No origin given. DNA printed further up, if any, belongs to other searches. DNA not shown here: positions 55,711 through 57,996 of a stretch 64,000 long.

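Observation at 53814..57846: PFL-like glycyl radical enzyme (661 aa) without an adjacent activase, co-oriented with a GH78 rhamnosidase, a 2-hydroxyacid dehydrogenase and a GDPD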

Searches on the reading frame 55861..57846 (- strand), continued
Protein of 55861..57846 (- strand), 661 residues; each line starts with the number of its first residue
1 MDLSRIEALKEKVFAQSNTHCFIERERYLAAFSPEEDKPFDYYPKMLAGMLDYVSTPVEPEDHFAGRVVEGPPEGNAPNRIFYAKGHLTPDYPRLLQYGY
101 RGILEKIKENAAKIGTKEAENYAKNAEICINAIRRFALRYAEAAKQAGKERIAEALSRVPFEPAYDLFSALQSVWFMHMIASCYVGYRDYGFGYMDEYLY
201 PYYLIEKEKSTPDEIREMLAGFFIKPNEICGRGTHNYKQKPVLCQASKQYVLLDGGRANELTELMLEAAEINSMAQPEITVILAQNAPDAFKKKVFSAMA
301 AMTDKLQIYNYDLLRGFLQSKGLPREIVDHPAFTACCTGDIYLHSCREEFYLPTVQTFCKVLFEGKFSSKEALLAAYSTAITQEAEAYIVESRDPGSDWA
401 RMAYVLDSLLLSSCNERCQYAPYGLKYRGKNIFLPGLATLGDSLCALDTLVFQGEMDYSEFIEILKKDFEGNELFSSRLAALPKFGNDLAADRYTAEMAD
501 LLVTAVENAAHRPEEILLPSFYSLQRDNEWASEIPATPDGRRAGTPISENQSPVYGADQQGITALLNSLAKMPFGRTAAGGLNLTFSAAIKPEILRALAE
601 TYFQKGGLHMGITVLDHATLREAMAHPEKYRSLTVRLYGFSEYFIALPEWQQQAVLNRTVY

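Call 32: search_solved_structures(query=A1, max_evalue=1e-10, show_alignments=5)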
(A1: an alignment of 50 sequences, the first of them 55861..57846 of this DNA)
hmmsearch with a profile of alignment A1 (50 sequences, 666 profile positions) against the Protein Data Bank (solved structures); distinct sequences matched with E-value up to 1e-10: 36.
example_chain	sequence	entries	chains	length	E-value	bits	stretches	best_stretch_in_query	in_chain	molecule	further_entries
1r8w_A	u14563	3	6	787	2.2e-77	264.1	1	78-665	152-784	glycerol dehydratase | B12-independent glycerol dehydratase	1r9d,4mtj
2f3o_A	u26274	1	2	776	8.8e-76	258.8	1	85-664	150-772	pyruvate formate-lyase 2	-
8id1_A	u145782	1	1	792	1.2e-68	235.2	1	86-665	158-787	Formate C-acetyltransferase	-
8yjo_A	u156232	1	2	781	7.9e-68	232.5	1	62-665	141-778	Probable dehydratase PflD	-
8id0_A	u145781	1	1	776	6.9e-67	229.4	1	78-665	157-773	formate C-acetyltransferase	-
7vua_A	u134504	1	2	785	9.8e-67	228.9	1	89-664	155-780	HplG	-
5i2a_A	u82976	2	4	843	7.9e-66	225.9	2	475-665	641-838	Diol-dehydratase | Diol dehydratase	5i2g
8id7_A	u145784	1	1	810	2.4e-64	221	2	364-665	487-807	Probable dehydratase YbiW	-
8yjn_A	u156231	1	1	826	2.6e-64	220.8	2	364-665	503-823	Probable dehydratase YbiW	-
9f3w_A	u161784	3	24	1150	1e-63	218.9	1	87-665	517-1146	Choline trimethylamine-lyase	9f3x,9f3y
9rco_A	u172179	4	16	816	2.2e-63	217.8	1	77-665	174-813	Glycyl radical protein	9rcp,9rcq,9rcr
6xs4_A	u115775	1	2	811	1.6e-61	211.6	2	364-665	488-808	Formate C-acetyltransferase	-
8iof_A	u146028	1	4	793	3.8e-60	207.1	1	84-665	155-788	Benzylsuccinate synthase alpha subunit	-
5a0z_A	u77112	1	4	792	5.6e-60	206.5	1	86-665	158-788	CHOLINE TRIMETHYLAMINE LYASE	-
5a0u_A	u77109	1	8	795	5.7e-60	206.5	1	86-665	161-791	CHOLINE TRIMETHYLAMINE LYASE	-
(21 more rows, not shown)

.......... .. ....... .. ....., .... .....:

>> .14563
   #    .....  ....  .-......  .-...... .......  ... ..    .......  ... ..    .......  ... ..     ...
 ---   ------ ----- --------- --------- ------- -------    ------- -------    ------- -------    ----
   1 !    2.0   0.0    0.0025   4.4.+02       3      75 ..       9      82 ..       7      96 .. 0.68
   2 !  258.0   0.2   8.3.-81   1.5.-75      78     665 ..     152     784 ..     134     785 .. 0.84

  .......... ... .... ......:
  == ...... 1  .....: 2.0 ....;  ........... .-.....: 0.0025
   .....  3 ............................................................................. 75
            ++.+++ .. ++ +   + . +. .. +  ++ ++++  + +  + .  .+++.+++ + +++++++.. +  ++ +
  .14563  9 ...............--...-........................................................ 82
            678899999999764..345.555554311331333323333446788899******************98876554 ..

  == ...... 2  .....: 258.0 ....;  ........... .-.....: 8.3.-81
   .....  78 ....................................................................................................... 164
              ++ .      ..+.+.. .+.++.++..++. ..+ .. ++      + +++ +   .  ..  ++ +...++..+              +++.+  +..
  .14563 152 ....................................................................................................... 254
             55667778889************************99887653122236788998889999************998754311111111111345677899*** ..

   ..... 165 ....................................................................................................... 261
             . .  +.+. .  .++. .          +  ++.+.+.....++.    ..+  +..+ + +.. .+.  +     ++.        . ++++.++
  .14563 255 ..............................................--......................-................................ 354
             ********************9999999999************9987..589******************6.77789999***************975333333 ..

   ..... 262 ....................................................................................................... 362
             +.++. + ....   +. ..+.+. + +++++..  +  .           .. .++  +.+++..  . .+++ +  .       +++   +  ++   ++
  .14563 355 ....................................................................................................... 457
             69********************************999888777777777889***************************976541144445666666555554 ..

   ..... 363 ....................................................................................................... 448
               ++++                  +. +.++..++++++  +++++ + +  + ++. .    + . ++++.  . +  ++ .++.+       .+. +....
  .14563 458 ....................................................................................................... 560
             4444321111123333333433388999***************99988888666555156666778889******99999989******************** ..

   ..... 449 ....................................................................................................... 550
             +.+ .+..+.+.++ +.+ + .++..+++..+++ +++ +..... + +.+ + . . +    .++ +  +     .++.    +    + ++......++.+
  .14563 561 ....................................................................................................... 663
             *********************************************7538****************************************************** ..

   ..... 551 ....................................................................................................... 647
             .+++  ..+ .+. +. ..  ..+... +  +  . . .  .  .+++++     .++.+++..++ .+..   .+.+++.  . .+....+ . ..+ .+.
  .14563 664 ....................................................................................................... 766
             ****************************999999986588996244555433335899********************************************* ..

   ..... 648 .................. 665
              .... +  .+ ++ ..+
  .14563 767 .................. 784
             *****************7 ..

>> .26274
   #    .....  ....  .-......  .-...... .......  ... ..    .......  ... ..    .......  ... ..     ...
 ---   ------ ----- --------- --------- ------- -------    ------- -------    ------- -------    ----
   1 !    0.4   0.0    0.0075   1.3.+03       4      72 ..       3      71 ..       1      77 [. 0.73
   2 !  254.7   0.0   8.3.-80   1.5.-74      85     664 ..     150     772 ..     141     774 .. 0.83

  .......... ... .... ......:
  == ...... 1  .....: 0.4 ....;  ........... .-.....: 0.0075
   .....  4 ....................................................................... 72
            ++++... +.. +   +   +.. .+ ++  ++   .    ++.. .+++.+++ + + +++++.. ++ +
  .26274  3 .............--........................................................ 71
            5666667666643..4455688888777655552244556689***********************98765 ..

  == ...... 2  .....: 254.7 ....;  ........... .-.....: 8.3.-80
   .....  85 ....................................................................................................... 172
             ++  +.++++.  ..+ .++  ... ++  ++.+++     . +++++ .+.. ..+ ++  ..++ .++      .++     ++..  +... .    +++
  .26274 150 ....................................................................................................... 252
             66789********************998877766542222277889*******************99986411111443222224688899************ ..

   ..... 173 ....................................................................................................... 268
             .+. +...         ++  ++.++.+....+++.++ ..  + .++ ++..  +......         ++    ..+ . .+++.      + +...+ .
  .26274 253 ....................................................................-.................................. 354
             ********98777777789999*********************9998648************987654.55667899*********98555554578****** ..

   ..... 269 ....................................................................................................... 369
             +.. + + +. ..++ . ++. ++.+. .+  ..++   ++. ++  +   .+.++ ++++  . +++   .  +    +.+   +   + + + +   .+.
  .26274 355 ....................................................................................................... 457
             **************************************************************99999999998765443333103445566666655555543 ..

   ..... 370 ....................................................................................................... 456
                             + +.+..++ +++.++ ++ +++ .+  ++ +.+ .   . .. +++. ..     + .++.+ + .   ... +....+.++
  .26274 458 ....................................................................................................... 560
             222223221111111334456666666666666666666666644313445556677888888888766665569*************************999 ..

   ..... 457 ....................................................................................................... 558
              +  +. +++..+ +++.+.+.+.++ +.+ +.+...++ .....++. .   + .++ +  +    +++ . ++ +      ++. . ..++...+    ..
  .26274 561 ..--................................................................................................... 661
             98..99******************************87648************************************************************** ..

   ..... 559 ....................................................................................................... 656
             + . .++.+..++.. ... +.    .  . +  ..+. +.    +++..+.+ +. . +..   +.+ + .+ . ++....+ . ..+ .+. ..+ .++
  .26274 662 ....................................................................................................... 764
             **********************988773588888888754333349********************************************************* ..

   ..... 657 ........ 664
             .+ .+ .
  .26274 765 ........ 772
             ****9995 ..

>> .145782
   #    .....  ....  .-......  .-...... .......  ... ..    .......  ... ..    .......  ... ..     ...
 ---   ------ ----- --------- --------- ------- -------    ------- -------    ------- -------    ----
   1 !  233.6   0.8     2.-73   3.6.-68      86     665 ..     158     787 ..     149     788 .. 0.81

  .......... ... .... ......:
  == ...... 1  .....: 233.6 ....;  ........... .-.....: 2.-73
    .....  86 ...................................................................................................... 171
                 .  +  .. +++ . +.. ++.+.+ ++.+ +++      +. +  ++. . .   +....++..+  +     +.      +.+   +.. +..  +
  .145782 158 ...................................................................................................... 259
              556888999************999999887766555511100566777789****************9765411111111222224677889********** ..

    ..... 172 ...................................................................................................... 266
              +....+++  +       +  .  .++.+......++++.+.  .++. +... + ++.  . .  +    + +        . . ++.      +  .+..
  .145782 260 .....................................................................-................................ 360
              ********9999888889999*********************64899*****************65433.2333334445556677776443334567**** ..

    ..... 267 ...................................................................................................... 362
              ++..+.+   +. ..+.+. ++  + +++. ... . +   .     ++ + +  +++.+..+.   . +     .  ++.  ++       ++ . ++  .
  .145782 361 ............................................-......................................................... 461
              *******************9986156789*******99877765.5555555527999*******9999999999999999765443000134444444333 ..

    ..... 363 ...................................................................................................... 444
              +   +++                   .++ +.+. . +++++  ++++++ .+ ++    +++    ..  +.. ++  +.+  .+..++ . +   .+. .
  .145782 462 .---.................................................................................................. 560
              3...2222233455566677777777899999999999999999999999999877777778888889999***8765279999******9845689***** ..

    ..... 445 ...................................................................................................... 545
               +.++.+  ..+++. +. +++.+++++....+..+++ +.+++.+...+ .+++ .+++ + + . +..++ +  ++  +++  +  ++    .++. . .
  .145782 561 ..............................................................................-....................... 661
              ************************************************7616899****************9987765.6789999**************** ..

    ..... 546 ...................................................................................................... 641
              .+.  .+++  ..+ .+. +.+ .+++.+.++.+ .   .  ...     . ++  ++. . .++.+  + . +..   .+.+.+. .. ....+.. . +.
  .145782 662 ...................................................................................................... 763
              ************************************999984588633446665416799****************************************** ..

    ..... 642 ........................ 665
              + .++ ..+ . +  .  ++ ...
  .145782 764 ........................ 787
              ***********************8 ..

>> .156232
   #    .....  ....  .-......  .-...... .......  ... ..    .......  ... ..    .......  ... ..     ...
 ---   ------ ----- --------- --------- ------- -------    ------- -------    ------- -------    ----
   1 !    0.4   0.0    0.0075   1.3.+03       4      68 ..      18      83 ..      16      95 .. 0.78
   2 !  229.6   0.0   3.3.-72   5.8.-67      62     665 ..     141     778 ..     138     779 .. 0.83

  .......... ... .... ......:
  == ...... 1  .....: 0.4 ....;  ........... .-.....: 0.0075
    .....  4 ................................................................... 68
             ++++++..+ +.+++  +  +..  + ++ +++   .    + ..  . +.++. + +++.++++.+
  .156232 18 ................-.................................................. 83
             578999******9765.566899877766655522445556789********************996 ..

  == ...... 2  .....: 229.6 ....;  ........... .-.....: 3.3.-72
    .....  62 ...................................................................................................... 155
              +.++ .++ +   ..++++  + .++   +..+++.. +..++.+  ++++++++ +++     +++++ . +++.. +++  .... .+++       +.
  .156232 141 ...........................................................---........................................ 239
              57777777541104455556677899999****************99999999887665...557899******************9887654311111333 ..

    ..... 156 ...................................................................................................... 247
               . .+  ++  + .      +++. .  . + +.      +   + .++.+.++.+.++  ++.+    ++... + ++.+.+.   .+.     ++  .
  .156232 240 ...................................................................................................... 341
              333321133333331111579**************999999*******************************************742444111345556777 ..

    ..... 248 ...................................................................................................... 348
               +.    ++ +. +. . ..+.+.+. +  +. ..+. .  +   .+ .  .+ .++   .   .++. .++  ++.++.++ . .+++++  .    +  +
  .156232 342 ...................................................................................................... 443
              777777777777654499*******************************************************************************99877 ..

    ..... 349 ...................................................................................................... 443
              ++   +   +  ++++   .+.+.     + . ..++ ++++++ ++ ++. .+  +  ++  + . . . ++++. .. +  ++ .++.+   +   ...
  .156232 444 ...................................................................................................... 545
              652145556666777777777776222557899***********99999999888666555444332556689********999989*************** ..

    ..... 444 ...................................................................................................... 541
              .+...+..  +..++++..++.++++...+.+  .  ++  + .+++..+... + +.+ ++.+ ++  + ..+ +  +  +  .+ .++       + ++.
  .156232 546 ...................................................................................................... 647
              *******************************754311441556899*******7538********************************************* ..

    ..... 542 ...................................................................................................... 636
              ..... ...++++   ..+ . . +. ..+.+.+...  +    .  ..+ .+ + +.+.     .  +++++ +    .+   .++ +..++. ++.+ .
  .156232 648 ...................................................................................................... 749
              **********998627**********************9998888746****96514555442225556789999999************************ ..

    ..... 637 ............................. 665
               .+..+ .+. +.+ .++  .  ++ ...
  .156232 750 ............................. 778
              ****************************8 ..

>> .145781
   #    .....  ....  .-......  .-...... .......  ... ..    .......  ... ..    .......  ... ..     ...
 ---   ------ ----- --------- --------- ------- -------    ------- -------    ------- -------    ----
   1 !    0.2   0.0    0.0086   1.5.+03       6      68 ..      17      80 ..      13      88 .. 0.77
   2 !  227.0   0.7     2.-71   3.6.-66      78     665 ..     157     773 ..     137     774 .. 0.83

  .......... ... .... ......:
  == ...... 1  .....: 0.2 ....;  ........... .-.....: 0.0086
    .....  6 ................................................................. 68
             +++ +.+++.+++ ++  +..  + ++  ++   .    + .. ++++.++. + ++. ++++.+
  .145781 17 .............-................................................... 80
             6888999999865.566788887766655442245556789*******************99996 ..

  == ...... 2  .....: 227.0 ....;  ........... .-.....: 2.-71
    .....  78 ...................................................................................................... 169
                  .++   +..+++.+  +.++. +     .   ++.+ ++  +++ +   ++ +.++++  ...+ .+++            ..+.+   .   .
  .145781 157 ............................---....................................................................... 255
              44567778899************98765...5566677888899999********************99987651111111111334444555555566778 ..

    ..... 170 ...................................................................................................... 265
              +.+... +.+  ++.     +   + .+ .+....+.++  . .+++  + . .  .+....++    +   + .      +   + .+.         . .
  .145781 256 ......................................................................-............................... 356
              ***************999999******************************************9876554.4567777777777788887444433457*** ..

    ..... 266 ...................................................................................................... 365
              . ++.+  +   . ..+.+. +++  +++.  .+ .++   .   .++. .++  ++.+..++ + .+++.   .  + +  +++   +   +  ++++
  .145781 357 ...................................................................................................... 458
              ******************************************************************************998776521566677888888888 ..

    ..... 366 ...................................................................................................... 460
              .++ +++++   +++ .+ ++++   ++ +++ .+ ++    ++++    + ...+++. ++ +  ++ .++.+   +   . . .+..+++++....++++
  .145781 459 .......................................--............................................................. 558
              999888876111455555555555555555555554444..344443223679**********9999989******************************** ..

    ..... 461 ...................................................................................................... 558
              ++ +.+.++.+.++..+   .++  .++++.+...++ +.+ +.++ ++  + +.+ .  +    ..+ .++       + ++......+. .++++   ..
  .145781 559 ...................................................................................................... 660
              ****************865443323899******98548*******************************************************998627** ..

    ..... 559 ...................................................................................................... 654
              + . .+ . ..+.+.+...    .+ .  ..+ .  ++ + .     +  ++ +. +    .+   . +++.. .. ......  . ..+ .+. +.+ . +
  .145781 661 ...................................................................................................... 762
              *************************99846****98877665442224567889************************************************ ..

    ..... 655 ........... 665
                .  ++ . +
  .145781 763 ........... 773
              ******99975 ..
